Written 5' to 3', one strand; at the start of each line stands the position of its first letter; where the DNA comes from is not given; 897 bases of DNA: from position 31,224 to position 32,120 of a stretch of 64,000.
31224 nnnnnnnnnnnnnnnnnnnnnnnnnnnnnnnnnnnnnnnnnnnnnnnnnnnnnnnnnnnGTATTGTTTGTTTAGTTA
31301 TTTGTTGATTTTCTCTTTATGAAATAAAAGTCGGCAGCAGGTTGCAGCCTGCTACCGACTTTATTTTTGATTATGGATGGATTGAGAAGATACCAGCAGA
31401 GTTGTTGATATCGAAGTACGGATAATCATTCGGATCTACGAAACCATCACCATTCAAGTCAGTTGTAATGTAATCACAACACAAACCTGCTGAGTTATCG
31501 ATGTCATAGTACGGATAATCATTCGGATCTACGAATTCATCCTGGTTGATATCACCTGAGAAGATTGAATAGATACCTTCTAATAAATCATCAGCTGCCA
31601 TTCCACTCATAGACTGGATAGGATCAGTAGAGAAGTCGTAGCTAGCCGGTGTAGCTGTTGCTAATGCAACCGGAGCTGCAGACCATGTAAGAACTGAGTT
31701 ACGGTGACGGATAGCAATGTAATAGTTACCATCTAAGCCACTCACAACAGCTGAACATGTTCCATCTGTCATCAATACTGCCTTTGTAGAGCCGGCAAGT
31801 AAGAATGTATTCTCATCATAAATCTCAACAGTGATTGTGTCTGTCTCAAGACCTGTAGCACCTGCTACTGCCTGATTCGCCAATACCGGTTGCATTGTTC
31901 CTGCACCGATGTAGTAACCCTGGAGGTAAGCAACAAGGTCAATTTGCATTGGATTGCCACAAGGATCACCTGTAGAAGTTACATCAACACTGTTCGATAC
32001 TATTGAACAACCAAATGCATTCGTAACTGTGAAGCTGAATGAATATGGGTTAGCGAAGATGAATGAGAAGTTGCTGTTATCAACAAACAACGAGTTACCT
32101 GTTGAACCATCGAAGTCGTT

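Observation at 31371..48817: ~17.4 kb single adhesin gene (~5800 aa) with a beta-helix core, Ig-like repeat modules and a large internal duplication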

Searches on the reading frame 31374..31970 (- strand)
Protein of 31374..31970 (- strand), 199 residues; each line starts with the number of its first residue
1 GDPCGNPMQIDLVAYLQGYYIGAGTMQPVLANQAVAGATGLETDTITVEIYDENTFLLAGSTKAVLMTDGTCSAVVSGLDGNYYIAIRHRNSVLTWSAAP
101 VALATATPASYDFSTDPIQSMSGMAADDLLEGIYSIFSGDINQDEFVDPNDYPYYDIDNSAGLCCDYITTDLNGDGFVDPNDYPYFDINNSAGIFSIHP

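Call 24: search_protein_families(library=pfam, proteins=[window:31374-31970:-], max_evalue=5)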
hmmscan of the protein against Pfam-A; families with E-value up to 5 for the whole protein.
seq(199 aa): 5 families
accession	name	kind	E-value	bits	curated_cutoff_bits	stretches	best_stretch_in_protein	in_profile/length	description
PF09134.16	Invasin_D3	-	0.00092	20.1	33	1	31-84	9-64/98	Invasin, domain 3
PF05865.16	Cypo_polyhedrin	-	0.018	14.9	25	1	174-192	221-239/248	Cypovirus polyhedrin protein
PF00404.24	Dockerin_1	-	0.022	15.4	22.9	1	170-183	2-15/57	Dockerin type I domain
PF01839.29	FG-GAP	-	0.11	12.9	22.1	1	169-179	7-17/37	FG-GAP repeat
PF13202.12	EF-hand_5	-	0.46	10.5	25.9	1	171-181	9-19/25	EF hand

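Call 25: find_homologous_proteins(query=window:31374-31970:-, max_evalue=0.001)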
Query seq(199 aa) (199 aa): 150 proteins with E <= 0.001 among 548 candidates; the best 120 are listed.
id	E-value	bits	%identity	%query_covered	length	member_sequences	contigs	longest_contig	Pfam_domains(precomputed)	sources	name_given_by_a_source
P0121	2.2e-115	401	93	96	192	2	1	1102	-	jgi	jgi:hypothetical protein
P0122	2.0e-88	313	71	96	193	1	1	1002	-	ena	-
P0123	5.7e-87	309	69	96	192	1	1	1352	-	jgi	jgi:hypothetical protein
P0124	4.3e-86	306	74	96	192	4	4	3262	-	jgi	-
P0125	4.0e-85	303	71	98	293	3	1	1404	PF01833.31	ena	-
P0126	3.0e-72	261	59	98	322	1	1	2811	-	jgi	jgi:hypothetical protein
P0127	2.3e-66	241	61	87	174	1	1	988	-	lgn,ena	-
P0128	9.2e-62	226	63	87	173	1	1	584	-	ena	-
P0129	1.2e-54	203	54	98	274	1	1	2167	PF01833.31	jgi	-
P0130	6.4e-54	201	55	95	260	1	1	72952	-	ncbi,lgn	-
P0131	6.6e-54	201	51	95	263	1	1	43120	-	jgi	jgi:hypothetical protein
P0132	1.1e-53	200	52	95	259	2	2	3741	-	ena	-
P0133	1.2e-53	200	54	96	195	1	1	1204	-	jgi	jgi:hypothetical protein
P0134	1.9e-53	199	53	95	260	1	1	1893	-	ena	-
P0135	8.8e-53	197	51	98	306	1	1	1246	PF01833.31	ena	-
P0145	9.5e-49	184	49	95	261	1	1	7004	PF00404.25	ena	-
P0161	1.5e-43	167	46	98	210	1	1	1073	PF00404.25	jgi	jgi:hypothetical protein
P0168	2.0e-37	147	43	97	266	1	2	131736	PF00404.25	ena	-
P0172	1.1e-36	144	40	97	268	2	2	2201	PF00404.25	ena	-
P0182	8.1e-35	138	39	97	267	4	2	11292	PF00404.25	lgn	-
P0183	1.3e-34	138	42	97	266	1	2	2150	PF00404.25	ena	-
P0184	1.9e-34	137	44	96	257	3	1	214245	PF00404.25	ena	-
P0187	4.8e-34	136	47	87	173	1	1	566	PF00404.25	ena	-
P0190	9.6e-33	132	42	95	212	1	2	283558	PF00404.25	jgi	-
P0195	7.7e-32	129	43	97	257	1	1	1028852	PF00404.25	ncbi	-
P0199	5.2e-31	126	43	97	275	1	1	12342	PF00404.25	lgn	-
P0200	6.8e-31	126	41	92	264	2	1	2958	PF00404.25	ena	-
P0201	2.2e-30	124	40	92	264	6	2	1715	PF00404.25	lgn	-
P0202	2.7e-30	124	39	98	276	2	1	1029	PF00404.25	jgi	jgi:hypothetical protein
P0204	3.8e-30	123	40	96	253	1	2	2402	PF00404.25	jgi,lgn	jgi:hypothetical protein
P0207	1.5e-29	121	42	95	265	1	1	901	PF00404.25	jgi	jgi:hypothetical protein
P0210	1.3e-28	118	40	95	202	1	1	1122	PF00404.25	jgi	jgi:hypothetical protein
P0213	5.8e-28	116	39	97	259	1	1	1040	PF00404.25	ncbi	-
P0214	8.4e-28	115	42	85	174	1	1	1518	PF00404.25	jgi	jgi:hypothetical protein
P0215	1.0e-27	115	41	90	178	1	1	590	PF00404.25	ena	-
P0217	2.4e-27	114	42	88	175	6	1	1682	PF00404.25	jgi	-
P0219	2.6e-27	114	38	97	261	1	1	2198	PF00404.25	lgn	-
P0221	5.4e-27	113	40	95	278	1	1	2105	PF00404.25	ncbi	-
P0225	2.4e-26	111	39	90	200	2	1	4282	PF00404.25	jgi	-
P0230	1.2e-25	108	39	97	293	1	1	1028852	PF00404.25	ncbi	-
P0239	5.2e-24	103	42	78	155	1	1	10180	PF00404.25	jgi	jgi:hypothetical protein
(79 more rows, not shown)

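Call 30: search_solved_structures(query=window:31374-31970:-, max_evalue=1)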
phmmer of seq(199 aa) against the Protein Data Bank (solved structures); distinct sequences matched with E-value up to 1: 1.
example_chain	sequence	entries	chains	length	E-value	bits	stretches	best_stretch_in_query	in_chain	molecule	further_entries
8tob_GB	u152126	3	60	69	0.69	12.8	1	68-108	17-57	Fimbrial protein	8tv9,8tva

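Call 37: predict_structure(alignment_id=A1)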
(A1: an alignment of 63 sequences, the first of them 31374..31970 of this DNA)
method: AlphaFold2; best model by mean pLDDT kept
length: 199 residues; sequences in the alignment: 63
mean_pLDDT: 93.8   pTM: 0.86
mean pLDDT of the five models: 93.8, 92.1, 88.0, 84.2, 81.8
residues with pLDDT >= 90: 181; 70-90: 14; 50-70: 2; < 50: 2
segments of 3 or more residues with pLDDT < 50: none
pLDDT, mean of each block of 10 residues (from residue 1): 75 97 97 97 98 97 98 96 97 96 95 95 87 94 95 94 92 93 93 93
secondary structure, 60 per line:
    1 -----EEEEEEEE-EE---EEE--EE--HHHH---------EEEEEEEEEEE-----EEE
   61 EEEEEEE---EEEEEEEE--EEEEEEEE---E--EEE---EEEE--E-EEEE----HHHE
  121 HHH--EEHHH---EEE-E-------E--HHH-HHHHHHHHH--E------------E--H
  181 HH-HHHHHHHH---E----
elements in order: E6-13 E20-22 H29-32 E42-52 E58-67 E71-78 E81-88 E95-97 E101-104 E109-112 E134-136 H153-161 H184-191

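Call 39: fold_search(model_id=the predicted structure, library=pdb)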
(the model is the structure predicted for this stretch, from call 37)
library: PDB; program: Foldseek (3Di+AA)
matches with E <= 10: 1105; with E <= 0.001: 6
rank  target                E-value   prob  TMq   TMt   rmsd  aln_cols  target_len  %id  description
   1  4wi0_B                8.8e-06  1.00  0.45  0.54   6.5       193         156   14  Crystal structure of Coh3ScaB-XDoc_M2ScaA complex: A C-terminal interface mutant of type II Cohesin-X-Dockerin complex (released 2015-10-07)
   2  4u3s_B                3.2e-05  1.00  0.46  0.56   6.2       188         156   16  Crystal structure of Coh3ScaB-XDoc_M1ScaA complex: A N-terminal interface mutant of type II Cohesin-X-Dockerin complex (released 2015-07-29)
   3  3kcp_A                1.5e-04  1.00  0.46  0.33   7.3       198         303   13  Crystal structure of interacting Clostridium thermocellum multimodular components (released 2010-02-09)
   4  4fl4_L                2.8e-04  1.00  0.44  0.31   6.5       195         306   13  Scaffoldin conformation and dynamics revealed by a ternary complex from the Clostridium thermocellum cellulosome (released 2012-06-27)
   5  5g5d_B                6.2e-04  1.00  0.45  0.56   6.7       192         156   14  Crystal Structure of the CohScaC2-XDocCipA type II complex from Clostridium thermocellum (released 2017-04-05)
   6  6yoa_A                6.2e-04  1.00  0.33  0.44   6.5       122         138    8  Lig v 1 structure and the inflammatory response to the Ole e 1 protein family (released 2020-05-13)
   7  6yoa_B                3.6e-03  0.99  0.32  0.43   5.2       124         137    8  Lig v 1 structure and the inflammatory response to the Ole e 1 protein family (released 2020-05-13)
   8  4gqz_D                4.9e-03  1.00  0.32  0.38   5.6       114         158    7  Crystal Structure of S.CueP (released 2013-08-14)
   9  4yok                  8.0e-03  0.99  0.30  0.30   5.1       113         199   17  Crystal structure of a DUF3823 family protein (PARMER_04126) from Parabacteroides merdae ATCC 43184 at 1.80 A resolution (released 2015-03-25)
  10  9h68_B                1.5e-02  0.80  0.25  0.15   8.9       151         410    7  Crystal Structure of the spore gernation lytic transglycosylase SleC from Clostridioides difficile in its zymogenic fo (released 2025-02-12)
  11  4gqz_A                1.9e-02  0.97  0.31  0.37   6.4       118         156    8  Crystal Structure of S.CueP (released 2013-08-14)
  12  8eoi_G                2.7e-02  0.85  0.23  0.36   4.9        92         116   14  Structure of a human EMC:human Cav1.2 channel complex in GDN detergent (released 2023-05-24)
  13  4jg5                  3.1e-02  0.69  0.30  0.20   8.4       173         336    9  Crystal structure of a putative cell adhesion protein (BDI_3519) from Parabacteroides distasonis ATCC 8503 at 2.34 A res (released 2013-03-20)
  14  3liu_B                3.3e-02  0.47  0.26  0.16  10.2       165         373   10  Crystal structure of Putative cell adhesion protein (YP_001304840.1) from Parabacteroides distasonis ATCC 8503 at 2.05 (released 2010-02-09)
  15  5ek8                  3.5e-02  0.72  0.26  0.09   6.9       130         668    8  Crystal structure of a 9R-lipoxygenase from Cyanothece PCC8801 at 2.7 Angstroms (released 2015-12-23)
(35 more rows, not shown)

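Call 41: search_protein_representatives(alignment_id=A1)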
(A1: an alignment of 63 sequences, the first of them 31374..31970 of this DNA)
Query: 63 sequences, 259 profile positions. Proteins with E-value up to 0.001 (for the whole library): 16025; up to 1e-10: 9514; up to 1e-30: 3474. The best 150 are listed.
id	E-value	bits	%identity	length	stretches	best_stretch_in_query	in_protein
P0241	5.1e-108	377.0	-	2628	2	49-259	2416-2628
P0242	1.6e-106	372.1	-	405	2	66-259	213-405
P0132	1.6e-106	372.0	-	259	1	2-259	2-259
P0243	4.6e-100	350.9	-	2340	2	43-251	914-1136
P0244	3.1e-95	335.0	-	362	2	62-259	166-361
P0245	3.5e-93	328.3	-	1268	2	69-259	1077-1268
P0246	3.3e-91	321.9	-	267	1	8-259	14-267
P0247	1.1e-90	320.2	-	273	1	11-259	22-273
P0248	3.2e-90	318.6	-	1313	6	96-248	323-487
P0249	1.1e-89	316.9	-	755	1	41-259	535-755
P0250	1.6e-87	309.8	-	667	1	31-259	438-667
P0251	4.0e-87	308.5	-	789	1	43-259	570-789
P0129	8.5e-87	307.4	-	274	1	29-259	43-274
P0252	1.9e-86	306.2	-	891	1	16-259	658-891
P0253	2.7e-86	305.7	-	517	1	48-259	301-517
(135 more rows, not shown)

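Call 42: find_related_loci(query=A1, collection=genome_contigs, flank=10000)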
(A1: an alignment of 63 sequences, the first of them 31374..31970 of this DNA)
Query A1 (199 aa) in genome_contigs; peptide patterns used: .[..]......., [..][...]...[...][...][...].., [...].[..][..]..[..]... (x = any residue, [..] = any of these).
599 stretches matched a pattern (row limit reached: there are more); 93 encode a relative of the query (tblastn E <= 1e-3); the best 80 are kept; 80 distinct loci.
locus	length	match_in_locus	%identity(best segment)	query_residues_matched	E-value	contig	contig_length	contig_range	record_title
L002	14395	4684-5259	47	6-199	7e-57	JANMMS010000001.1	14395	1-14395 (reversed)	MAG: Ferruginibacter sp. isolate OTE_58_metabat_46 OTE_58_k141_4672092, whole genome shotgun sequence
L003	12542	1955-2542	48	4-199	2e-56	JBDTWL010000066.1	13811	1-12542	MAG: Ferruginibacter sp. isolate cluster3_bin.90 NODE_18099_length_13811_cov_12.058520, whole genome shotgun sequence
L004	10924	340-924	47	8-199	3e-53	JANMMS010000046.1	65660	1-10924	MAG: Ferruginibacter sp. isolate OTE_58_metabat_46 OTE_58_k141_2311813, whole genome shotgun sequence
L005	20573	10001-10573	47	4-199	2e-44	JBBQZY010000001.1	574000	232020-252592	MAG: Chitinophagales bacterium isolate Co_metawrap_2267 Cmw_2267_k141_2107237_length_574000_cov_46.9994, whole genome sh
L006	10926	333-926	46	3-199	6e-42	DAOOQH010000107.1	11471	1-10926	MAG TPA_asm: Chitinophagaceae bacterium isolate AMR_MDS_2576 NODE_7024_length_11471_cov_6.137526, whole genome shotgun s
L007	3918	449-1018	42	3-199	2e-38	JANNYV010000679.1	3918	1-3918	MAG: Bacteroidota bacterium isolate VAR_25_metabat_318 VAR_25_k141_872939, whole genome shotgun sequence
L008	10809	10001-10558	38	10-199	3e-38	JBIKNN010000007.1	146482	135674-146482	MAG: Crocinitomicaceae bacterium isolate ME2014-10-01_3300034021_group5_bin116 Rohwer_bin756_scaffold_32_c1, whole genom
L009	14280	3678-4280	40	10-199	4e-37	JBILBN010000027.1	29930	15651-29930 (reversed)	MAG: Chitinophagaceae bacterium isolate ME2016-06-02_3300042429_group7_bin47 Rohwer_bin497_scaffold_396_c1, whole genome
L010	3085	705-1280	41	4-199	2e-36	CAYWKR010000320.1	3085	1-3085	MAG TPA_asm: uncultured Bifidobacterium sp. isolate binchicken_co396_261 genome assembly, contig: NODE_61759_length_3085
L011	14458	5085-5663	39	2-199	1e-35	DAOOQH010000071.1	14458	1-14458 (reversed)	MAG TPA_asm: Chitinophagaceae bacterium isolate AMR_MDS_2576 NODE_5124_length_14458_cov_5.273276, whole genome shotgun s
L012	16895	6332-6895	43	10-199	2e-35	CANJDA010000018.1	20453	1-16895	MAG: Flavobacteriaceae bacterium isolate RH-23may17-1298 genome assembly, contig: RH-23may17-C19188, whole genome shotgu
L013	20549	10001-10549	37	15-199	2e-32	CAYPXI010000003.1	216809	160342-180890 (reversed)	MAG TPA_asm: uncultured Flavobacterium sp. isolate SRP199154_co2_123 genome assembly, contig: NODE_21_length_216809_cov_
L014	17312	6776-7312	40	10-189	5e-31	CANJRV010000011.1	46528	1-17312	MAG: Bacteroidetes bacterium isolate RH-23may17-290 genome assembly, contig: RH-23may17-C5369, whole genome shotgun sequ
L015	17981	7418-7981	43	10-199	1e-30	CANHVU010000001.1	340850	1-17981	MAG: Bacteroidetes bacterium isolate RE-27jun17-99 genome assembly, contig: RE-27jun17-C4, whole genome shotgun sequence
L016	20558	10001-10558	41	10-199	5e-30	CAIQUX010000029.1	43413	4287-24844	MAG: uncultured Bacteroidetes bacterium isolate Umea1_bin-3625 genome assembly, contig: bin-3625:029/329, whole genome s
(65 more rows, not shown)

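Call 62: search_protein_families(library=ncbifam, alignment_id=A1, max_evalue=0.01)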
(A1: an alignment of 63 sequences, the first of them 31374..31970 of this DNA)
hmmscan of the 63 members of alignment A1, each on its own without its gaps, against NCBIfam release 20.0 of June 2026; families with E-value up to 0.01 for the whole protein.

A. member 1, window:31374-31970:- (199 aa): 0 families

B. families by the number of members that match (of 63 scanned): 8 families
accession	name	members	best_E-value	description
NF058597.1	CoaZ_rpt_PGGG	10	1.1e-08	choice-of-anchor Z repeating domain-containing protein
NF049990.1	CellobisidaseCelK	8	3.8e-06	cellulose 1,4-beta-cellobiosidase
NF047769.1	LIC10067_lipo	6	2.9e-09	LIC10067 family putative lipoprotein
TIGR03437.1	Soli_cterm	2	0.00097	Solibacter uncharacterized C-terminal domain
TIGR03836.1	termin_org_HMW1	2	0.0017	cytadherence high molecular weight protein 1 N-terminal region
NF047971.1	ThermolysLepto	1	4.4e-09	M4 family metalopeptidase thermolysin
TIGR01643.1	YD_repeat_2x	1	0.00098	YD repeat-containing protein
NF052644.1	T9SS_DNase_Rie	1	0.0017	T9SS-dependent surface endonuclease, AS87_RS02955 family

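Call 63: search_protein_families(library=pfam, alignment_id=A1, max_evalue=0.01)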
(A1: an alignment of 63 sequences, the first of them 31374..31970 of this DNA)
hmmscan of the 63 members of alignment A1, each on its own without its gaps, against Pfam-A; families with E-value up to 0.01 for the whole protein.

A. member 1, window:31374-31970:- (199 aa): 1 family
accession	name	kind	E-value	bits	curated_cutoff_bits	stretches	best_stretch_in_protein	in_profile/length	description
PF09134.16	Invasin_D3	-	0.00092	20.1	33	1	31-84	9-64/98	Invasin, domain 3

B. families by the number of members that match (of 63 scanned): 13 families
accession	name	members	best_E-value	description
PF00404.24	Dockerin_1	37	4.4e-07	Dockerin type I domain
PF01833.30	TIG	6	2.6e-09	IPT/TIG domain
PF18080.7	Gal_mutarotas_3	2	0.00031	Galactose mutarotase-like fold domain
PF09134.16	Invasin_D3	2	0.00092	Invasin, domain 3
PF13517.12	FG-GAP_3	2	0.0059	FG-GAP-like repeat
PF20009.4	GEVED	1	2.2e-21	GEVED domain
PF05593.20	RHS_repeat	1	1.8e-07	RHS Repeat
PF16403.11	Bact_surface_Ig-like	1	5.5e-06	Bacterial surface protein, Ig-like domain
PF16561.11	AMPK1_CBM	1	0.00034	Glycogen recognition site of AMP-activated protein kinase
PF07495.19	Y_Y_Y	1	0.00054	Y_Y_Y domain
PF05865.16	Cypo_polyhedrin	1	0.00059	Cypovirus polyhedrin protein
PF01839.29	FG-GAP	1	0.0063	FG-GAP repeat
PF00801.26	PKD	1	0.0094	PKD domain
